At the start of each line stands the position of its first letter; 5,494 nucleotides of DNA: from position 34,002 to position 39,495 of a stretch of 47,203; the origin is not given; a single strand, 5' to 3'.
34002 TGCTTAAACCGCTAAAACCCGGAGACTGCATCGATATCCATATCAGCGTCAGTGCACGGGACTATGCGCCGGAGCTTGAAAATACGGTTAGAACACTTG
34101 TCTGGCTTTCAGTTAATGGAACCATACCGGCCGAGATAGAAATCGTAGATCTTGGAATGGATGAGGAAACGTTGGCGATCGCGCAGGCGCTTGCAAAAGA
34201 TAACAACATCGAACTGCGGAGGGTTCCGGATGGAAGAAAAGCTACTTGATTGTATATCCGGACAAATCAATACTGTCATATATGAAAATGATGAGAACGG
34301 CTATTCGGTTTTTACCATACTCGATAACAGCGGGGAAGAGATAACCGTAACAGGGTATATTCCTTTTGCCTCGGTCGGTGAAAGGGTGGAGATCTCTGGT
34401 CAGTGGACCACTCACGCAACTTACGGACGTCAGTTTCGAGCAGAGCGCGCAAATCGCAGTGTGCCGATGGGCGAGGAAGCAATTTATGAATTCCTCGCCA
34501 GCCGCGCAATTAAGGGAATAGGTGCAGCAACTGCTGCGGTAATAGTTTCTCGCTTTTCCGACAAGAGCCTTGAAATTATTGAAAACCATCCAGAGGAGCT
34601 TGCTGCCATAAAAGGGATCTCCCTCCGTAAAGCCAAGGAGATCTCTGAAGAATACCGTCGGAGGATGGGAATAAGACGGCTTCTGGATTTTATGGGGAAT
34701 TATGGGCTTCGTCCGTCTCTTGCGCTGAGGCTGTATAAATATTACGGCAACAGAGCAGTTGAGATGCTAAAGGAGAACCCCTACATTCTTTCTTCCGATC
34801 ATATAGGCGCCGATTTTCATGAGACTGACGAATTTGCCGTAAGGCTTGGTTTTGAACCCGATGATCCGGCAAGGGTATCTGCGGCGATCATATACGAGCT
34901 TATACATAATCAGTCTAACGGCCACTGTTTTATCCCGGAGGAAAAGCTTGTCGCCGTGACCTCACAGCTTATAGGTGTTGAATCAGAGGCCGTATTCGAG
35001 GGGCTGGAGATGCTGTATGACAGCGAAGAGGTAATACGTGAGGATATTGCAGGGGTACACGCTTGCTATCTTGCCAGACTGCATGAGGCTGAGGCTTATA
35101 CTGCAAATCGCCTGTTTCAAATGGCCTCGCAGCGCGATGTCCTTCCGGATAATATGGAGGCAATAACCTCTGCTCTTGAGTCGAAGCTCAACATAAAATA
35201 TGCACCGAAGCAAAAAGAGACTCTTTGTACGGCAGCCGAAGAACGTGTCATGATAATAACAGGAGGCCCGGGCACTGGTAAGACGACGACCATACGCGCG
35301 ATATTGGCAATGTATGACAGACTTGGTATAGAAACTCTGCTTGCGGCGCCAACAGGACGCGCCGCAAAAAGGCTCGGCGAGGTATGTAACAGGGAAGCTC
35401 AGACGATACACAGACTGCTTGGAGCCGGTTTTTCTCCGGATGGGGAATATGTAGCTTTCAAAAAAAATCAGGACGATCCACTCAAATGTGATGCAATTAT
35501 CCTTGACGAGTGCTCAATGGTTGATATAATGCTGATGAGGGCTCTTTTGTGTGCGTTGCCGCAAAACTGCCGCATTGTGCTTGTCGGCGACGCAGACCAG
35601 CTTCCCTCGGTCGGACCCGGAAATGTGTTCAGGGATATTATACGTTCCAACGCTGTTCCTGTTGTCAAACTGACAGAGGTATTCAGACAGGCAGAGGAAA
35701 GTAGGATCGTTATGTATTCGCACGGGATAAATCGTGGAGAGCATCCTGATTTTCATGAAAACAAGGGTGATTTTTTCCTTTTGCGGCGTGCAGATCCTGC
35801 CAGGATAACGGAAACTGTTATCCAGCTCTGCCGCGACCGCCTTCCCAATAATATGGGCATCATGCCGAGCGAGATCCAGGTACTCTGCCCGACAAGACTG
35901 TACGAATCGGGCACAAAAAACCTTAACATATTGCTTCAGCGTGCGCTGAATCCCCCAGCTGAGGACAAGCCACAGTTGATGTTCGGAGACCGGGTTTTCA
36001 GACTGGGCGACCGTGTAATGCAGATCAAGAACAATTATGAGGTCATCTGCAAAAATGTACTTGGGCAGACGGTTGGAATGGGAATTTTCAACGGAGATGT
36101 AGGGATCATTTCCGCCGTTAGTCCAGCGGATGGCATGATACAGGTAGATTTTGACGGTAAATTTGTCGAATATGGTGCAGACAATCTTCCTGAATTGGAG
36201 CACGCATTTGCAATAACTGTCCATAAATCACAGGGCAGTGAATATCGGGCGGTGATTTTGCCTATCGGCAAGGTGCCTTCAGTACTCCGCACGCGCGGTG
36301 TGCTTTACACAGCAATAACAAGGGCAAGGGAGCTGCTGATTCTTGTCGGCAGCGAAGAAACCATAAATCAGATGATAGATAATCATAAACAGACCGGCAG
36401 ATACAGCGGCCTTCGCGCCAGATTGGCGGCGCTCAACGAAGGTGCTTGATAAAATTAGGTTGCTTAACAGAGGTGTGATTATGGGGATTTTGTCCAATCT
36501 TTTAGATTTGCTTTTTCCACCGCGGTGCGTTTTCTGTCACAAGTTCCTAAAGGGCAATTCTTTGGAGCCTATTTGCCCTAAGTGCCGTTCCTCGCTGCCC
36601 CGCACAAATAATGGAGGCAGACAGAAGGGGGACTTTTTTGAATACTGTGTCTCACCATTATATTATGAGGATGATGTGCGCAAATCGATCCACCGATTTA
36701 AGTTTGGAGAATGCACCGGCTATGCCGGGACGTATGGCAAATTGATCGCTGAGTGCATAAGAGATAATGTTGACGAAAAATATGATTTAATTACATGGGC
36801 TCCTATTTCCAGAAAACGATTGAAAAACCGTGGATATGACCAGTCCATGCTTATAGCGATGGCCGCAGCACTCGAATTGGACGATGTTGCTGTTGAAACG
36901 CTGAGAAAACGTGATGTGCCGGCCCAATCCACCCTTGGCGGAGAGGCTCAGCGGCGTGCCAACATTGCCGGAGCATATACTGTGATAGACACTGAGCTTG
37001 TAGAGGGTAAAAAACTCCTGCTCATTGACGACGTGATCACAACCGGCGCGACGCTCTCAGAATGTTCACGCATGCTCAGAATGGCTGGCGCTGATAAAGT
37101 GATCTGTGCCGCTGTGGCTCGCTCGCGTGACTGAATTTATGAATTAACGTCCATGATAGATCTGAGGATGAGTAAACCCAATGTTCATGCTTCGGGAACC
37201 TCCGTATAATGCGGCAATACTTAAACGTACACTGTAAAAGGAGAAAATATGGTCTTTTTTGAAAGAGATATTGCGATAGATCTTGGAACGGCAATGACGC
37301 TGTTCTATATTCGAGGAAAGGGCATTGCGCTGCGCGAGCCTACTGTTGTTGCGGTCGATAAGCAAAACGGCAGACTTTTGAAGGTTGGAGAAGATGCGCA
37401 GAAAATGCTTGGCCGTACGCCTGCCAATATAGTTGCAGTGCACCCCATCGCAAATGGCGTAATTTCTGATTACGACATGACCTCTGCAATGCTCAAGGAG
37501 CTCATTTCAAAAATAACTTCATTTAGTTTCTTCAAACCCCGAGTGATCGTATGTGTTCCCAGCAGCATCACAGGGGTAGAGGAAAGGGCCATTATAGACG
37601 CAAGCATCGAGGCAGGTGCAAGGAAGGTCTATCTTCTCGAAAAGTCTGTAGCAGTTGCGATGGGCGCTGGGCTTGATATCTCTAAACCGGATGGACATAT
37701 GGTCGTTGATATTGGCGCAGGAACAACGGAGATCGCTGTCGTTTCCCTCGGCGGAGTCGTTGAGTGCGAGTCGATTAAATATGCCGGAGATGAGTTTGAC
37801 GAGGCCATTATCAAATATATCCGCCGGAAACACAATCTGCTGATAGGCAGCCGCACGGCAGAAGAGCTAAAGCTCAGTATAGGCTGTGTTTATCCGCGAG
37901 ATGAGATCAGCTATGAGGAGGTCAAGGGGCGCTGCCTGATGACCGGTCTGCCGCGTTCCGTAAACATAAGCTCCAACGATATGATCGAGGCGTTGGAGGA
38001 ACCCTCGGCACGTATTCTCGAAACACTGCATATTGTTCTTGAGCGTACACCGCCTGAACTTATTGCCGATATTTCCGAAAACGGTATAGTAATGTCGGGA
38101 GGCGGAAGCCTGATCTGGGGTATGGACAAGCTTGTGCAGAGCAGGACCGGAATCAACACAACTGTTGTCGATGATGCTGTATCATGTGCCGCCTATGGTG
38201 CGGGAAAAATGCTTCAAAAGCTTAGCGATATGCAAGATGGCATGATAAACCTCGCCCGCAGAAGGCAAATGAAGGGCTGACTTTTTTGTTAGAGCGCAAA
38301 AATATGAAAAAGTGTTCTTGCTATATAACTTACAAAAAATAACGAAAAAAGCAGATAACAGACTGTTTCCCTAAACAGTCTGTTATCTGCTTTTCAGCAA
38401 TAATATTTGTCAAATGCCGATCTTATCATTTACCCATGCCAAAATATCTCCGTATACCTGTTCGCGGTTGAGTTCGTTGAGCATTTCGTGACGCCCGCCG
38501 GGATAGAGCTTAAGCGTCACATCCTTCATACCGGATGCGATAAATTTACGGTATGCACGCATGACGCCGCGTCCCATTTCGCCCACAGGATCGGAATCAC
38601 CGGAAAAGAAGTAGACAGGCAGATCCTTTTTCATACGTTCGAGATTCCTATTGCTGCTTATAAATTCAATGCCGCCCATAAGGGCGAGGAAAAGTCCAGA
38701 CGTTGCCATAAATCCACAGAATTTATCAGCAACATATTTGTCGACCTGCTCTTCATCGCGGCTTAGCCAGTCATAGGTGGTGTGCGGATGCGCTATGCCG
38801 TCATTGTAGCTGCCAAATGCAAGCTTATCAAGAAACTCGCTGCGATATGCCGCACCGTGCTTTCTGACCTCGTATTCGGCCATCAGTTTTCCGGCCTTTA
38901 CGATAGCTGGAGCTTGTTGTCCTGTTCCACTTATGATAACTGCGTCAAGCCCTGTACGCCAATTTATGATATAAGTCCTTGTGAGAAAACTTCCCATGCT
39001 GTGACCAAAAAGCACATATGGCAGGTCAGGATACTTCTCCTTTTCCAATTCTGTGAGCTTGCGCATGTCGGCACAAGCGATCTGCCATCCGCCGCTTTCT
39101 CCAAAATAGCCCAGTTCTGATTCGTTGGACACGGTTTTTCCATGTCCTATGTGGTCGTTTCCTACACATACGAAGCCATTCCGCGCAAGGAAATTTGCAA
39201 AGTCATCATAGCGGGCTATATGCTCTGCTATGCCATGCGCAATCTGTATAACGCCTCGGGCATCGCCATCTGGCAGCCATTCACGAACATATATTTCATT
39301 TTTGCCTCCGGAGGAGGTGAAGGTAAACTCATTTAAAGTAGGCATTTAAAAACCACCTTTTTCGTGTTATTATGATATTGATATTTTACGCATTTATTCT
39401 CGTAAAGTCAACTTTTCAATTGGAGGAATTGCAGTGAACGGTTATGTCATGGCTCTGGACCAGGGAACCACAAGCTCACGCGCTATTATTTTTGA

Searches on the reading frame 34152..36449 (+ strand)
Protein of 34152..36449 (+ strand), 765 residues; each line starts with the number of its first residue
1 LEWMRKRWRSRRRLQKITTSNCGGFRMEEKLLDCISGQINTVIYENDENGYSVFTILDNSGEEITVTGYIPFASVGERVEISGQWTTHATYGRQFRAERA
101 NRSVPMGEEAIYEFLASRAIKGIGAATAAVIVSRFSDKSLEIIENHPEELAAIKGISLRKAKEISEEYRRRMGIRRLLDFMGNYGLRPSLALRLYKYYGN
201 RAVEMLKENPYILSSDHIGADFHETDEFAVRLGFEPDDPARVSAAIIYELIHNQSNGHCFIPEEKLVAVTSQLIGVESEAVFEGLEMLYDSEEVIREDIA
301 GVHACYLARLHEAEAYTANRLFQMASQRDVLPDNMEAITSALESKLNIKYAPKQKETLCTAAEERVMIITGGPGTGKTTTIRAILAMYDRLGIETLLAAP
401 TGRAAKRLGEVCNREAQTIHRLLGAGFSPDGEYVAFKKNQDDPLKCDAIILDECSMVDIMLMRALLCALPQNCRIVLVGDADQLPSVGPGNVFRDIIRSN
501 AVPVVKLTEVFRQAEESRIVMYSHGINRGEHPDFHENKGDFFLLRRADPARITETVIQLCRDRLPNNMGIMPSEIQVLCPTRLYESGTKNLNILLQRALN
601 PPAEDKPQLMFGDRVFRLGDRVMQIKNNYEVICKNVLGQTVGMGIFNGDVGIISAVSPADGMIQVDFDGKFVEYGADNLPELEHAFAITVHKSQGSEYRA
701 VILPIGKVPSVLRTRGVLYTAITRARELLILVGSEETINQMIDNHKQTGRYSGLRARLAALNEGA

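Call 89: search_protein_families(library=pfam, proteins=[window:34152-36449:+], max_evalue=0.00001)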
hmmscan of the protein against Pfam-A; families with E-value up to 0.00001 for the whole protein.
window:34152-36449:+ (765 aa): 9 families
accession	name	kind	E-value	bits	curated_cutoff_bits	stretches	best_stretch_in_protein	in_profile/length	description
PF13245.12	AAA_19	-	7.3e-42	143.2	25.1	1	354-489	1-134/134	AAA domain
PF13604.12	AAA_30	-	1.4e-40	139.6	27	1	350-532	2-174/191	AAA domain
PF14490.11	HHH_RecD2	-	1.1e-31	109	27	1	172-260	3-92/92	ATP-dependent RecD2 DNA helicase HHH domain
PF23139.1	OB_YrrC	-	1.1e-22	80.2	27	1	34-105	3-76/76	ATP-dependent DNA helicase YrrC, OB-fold domain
PF18335.7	SH3_13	-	8.5e-22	77.2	41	1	591-667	1-65/65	ATP-dependent RecD-like DNA helicase SH3 domain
PF13538.12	UvrD_C_2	-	1.5e-14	54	27.4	1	684-732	1-52/52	UvrD-like helicase C-terminal domain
PF01443.25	Viral_helicase1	-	1.2e-12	48.6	21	0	368-486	2-99/228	Viral superfamily 1 RNA helicase core domain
PF13086.12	AAA_11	-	3.8e-08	33.9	27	0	354-404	6-64/257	AAA domain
PF14520.12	HHH_5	-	5.9e-06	27.1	27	0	119-169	6-56/57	Helix-hairpin-helix domain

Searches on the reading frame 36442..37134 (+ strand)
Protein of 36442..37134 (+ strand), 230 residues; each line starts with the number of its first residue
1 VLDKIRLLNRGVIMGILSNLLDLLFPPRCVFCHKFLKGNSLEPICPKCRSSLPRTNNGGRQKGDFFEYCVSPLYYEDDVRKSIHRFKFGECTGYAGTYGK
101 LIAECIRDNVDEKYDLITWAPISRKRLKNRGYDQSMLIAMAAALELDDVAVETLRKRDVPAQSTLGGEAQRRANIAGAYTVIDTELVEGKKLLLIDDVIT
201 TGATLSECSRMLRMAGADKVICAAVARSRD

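Call 89: search_protein_families(library=pfam, proteins=[window:36442-37134:+], max_evalue=0.00001)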
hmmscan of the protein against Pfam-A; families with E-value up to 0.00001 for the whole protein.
window:36442-37134:+ (230 aa): 2 families
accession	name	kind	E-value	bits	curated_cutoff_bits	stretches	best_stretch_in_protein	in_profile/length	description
PF00156.33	Pribosyltran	-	1.2e-09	38.1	26.3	1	139-227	44-125/158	Phosphoribosyl transferase domain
PF18912.6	DZR_2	-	7e-08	32.6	27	1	20-54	1-34/56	Double zinc ribbon domain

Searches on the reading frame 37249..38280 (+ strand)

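Call 89: search_protein_families(library=pfam, proteins=[window:37249-38280:+], max_evalue=0.00001)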
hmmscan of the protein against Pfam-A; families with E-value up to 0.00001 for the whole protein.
window:37249-38280:+ (343 aa): 4 families
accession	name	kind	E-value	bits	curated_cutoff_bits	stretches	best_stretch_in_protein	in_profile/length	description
PF06723.19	MreB_Mbl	-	3.6e-127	424.2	27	1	6-329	2-326/327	MreB/Mbl protein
PF14450.12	FtsA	-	1.8e-09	38.5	31.8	1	151-305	1-108/127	Cell division protein FtsA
PF00012.26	HSP70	-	3e-09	36.1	20.6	1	98-196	135-239/599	Hsp70 protein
PF00022.25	Actin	-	3.1e-07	29.8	27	1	30-194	30-190/410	Actin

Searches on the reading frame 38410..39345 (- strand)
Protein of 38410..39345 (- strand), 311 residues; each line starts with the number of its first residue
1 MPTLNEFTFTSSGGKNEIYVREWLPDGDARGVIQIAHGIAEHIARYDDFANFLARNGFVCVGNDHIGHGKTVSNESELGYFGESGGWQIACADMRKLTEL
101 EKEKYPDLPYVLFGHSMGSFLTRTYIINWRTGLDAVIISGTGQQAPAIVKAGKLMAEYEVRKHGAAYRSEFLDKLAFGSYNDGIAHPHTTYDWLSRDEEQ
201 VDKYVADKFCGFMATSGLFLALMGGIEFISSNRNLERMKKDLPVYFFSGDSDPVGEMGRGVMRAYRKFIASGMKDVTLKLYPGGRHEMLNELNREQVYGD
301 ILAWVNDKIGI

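Call 89: search_protein_families(library=pfam, proteins=[window:38410-39345:-], max_evalue=0.00001)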
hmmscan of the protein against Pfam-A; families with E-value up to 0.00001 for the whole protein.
window:38410-39345:- (311 aa): 2 families
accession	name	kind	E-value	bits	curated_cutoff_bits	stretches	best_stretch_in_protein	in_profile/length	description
PF12146.15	Hydrolase_4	-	8e-43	146.9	27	1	28-292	2-238/239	Serine aminopeptidase, S33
PF00561.26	Abhydrolase_1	-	5.4e-09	36.5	25.8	1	35-287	5-239/245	alpha/beta hydrolase fold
